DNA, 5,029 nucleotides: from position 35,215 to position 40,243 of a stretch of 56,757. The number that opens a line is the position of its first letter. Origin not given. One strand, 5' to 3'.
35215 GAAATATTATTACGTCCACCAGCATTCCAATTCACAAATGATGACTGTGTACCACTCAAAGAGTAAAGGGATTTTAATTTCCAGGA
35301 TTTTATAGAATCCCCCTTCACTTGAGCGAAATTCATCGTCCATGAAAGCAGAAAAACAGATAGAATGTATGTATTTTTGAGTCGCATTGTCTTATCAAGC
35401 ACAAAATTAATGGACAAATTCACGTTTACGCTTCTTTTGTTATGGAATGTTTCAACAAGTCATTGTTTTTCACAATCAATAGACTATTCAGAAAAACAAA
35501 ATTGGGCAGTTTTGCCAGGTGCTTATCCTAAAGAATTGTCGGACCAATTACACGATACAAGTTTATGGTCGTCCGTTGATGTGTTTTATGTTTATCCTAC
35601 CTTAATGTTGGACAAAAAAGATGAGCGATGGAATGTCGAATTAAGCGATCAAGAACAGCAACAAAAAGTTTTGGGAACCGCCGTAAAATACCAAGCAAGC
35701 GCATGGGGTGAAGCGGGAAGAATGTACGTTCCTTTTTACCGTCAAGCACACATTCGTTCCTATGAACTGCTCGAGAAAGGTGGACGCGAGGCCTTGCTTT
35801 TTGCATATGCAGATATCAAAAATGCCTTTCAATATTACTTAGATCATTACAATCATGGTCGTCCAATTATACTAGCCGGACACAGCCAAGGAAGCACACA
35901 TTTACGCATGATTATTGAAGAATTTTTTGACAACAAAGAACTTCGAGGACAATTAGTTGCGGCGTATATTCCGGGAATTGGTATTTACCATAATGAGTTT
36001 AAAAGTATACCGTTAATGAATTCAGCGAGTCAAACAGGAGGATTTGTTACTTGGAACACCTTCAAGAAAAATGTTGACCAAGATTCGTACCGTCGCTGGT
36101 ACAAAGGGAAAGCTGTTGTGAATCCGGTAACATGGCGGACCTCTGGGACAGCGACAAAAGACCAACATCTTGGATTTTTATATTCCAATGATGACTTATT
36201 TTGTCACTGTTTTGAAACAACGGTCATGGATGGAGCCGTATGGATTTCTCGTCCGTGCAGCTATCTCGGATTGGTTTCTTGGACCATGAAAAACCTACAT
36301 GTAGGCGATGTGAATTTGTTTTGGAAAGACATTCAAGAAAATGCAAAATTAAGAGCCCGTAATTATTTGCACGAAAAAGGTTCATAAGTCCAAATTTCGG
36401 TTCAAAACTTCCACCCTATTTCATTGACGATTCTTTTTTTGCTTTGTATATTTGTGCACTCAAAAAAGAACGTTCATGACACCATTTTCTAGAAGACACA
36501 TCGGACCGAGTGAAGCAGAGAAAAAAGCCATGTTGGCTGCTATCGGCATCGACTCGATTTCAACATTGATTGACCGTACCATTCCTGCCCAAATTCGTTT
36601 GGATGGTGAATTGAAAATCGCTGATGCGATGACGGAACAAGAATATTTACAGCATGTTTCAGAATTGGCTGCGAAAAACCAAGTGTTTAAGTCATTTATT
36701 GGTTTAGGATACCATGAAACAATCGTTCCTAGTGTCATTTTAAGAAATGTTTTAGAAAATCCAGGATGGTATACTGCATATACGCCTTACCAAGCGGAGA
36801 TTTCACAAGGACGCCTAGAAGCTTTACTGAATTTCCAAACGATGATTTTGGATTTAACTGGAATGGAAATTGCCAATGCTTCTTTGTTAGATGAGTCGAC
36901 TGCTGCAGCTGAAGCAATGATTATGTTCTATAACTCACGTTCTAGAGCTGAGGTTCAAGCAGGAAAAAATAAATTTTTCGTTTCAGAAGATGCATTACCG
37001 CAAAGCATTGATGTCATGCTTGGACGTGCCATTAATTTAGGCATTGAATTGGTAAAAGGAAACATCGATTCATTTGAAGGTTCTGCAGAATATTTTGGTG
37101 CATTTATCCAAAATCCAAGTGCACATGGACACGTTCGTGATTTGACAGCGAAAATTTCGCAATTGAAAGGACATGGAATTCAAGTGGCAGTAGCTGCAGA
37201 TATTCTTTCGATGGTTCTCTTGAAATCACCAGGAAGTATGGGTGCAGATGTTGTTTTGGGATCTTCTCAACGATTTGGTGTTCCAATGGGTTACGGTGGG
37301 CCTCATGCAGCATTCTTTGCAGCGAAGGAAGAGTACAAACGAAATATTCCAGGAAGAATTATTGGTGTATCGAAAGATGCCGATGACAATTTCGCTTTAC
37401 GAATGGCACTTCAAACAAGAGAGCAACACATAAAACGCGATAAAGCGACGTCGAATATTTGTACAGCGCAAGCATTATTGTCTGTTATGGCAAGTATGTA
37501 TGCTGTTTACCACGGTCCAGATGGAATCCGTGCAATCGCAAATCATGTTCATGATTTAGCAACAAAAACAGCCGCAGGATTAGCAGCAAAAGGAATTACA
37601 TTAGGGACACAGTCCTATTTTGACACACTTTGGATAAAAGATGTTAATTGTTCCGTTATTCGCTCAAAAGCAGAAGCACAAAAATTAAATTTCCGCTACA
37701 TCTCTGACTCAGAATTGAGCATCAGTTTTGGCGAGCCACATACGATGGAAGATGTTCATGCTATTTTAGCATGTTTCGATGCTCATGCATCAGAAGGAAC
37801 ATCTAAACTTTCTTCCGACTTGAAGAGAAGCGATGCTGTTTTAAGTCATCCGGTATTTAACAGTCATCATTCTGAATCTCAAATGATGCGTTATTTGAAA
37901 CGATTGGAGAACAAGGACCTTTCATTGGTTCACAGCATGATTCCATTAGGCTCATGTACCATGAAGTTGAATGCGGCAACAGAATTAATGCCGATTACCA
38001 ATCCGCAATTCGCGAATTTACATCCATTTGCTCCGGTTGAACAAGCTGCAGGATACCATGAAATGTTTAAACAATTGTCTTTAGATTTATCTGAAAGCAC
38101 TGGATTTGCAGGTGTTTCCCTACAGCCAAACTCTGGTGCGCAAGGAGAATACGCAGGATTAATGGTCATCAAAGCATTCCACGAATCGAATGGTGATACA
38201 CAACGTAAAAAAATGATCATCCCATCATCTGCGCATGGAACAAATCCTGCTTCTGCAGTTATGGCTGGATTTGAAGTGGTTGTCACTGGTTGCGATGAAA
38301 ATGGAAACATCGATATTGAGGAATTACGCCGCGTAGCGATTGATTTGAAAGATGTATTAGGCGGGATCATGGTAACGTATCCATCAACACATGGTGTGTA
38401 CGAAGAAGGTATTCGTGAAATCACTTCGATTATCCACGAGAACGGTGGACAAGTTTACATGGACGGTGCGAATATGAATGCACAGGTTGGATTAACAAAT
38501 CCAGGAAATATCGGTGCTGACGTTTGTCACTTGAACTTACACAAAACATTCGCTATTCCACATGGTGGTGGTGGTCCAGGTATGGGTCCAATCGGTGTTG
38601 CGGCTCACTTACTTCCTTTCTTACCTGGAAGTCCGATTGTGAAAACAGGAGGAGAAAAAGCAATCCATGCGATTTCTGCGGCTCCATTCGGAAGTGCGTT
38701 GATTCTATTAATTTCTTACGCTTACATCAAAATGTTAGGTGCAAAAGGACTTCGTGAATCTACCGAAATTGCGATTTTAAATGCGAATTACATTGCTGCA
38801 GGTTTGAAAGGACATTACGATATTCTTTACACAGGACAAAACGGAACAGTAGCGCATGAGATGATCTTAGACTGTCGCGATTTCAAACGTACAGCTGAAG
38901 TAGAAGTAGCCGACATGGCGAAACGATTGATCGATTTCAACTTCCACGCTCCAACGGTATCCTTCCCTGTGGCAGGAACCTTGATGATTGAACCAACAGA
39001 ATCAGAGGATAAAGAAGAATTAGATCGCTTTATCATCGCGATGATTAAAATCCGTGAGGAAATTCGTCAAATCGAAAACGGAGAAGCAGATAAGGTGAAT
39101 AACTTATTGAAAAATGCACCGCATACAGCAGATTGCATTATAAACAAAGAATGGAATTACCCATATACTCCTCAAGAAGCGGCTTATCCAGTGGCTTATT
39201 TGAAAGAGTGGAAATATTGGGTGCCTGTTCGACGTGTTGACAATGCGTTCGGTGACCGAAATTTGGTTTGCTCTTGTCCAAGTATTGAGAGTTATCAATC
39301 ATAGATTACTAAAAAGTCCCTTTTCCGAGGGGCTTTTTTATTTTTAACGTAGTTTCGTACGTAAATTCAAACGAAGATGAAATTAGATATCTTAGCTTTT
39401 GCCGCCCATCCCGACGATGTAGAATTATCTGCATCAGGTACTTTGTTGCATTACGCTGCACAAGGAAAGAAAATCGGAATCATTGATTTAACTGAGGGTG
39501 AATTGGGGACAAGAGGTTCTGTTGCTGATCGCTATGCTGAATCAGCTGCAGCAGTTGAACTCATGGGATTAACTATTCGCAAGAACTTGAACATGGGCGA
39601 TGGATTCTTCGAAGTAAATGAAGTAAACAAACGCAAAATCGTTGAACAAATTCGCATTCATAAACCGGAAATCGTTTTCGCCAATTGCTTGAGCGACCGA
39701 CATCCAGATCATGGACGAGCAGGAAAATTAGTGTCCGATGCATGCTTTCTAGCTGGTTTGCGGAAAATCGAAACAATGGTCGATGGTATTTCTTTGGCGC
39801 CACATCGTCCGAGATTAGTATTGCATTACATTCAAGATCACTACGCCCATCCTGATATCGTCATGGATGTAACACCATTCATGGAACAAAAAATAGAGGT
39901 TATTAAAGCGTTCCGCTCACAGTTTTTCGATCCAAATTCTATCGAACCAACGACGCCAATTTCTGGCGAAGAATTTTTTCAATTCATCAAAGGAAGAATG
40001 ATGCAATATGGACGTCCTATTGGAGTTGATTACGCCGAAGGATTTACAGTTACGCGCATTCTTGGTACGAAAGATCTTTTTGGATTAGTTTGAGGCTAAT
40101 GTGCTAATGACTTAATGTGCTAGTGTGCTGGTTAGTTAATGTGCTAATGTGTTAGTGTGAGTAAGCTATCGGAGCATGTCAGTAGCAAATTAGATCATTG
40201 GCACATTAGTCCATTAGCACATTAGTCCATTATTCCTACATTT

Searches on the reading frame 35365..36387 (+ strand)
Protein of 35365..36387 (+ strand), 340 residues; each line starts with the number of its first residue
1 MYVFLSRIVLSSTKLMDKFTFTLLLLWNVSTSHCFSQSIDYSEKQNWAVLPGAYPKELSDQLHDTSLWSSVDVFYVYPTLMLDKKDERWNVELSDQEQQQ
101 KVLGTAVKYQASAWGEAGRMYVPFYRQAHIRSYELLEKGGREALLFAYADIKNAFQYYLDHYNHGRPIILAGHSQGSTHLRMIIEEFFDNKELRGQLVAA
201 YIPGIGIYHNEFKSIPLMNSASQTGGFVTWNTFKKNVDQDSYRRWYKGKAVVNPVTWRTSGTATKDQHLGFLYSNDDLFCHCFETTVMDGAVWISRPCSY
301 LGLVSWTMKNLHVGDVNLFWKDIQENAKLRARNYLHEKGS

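Call 8: search_protein_families(library=pfam, proteins=[window:35365-36387:+])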
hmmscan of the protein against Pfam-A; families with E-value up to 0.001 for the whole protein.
window:35365-36387:+ (340 aa): 1 family
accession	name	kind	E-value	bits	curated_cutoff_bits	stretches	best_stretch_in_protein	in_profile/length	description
PF11288.14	DUF3089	-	8e-52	176.2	23.4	1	71-258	1-205/207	Protein of unknown function (DUF3089)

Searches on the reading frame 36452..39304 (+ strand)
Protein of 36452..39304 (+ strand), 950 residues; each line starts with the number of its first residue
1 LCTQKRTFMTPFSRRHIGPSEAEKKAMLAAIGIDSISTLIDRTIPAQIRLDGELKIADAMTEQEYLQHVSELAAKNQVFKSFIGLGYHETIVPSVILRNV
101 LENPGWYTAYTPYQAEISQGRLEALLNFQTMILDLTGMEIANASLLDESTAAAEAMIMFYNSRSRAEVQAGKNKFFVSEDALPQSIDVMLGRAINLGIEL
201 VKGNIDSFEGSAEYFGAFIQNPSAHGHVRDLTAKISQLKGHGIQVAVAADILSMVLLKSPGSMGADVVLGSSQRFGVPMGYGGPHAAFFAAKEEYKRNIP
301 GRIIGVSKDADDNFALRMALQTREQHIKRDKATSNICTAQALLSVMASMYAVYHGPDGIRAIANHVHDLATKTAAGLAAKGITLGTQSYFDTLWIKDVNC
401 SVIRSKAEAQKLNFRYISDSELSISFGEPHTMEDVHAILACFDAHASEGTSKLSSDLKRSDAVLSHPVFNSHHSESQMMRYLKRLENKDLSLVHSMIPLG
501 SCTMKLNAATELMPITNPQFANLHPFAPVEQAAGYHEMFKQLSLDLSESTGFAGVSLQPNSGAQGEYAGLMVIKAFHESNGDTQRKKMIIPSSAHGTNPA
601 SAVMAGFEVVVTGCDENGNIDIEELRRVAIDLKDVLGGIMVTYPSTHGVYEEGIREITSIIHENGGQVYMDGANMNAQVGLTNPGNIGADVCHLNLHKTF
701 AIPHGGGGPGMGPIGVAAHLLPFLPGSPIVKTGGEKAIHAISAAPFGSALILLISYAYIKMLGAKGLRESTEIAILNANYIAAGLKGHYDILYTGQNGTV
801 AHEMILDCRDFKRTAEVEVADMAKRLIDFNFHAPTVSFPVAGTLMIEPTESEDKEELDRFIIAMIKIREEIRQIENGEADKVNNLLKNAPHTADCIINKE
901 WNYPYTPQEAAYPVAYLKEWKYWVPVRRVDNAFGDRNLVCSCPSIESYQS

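Call 8: search_protein_families(library=pfam, proteins=[window:36452-39304:+])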
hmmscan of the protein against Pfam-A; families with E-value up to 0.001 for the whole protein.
window:36452-39304:+ (950 aa): 2 families
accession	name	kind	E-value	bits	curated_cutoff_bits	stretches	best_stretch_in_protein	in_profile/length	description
PF02347.22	GDC-P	-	5.1e-178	592.8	26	2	14-442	1-429/429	Glycine cleavage system P-protein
PF21478.3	GcvP2_C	-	6.6e-58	194.3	27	1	770-891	1-122/122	Glycine dehydrogenase, C-terminal domain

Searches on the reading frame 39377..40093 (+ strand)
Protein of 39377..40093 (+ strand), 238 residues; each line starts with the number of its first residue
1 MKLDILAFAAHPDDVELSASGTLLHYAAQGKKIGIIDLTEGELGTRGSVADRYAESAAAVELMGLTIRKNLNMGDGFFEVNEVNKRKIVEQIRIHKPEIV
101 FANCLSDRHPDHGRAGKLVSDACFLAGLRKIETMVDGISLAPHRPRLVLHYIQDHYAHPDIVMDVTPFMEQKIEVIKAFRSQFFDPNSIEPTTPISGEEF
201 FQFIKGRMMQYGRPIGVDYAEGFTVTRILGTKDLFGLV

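Call 7: search_protein_families(library=pfam, proteins=[window:39377-40093:+])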
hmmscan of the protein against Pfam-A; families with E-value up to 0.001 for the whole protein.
window:39377-40093:+ (238 aa): 1 family
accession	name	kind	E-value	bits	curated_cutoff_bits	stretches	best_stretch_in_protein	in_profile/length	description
PF02585.22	PIG-L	-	2.2e-21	77.1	28.2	1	6-122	1-128/129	GlcNAc-PI de-N-acetylase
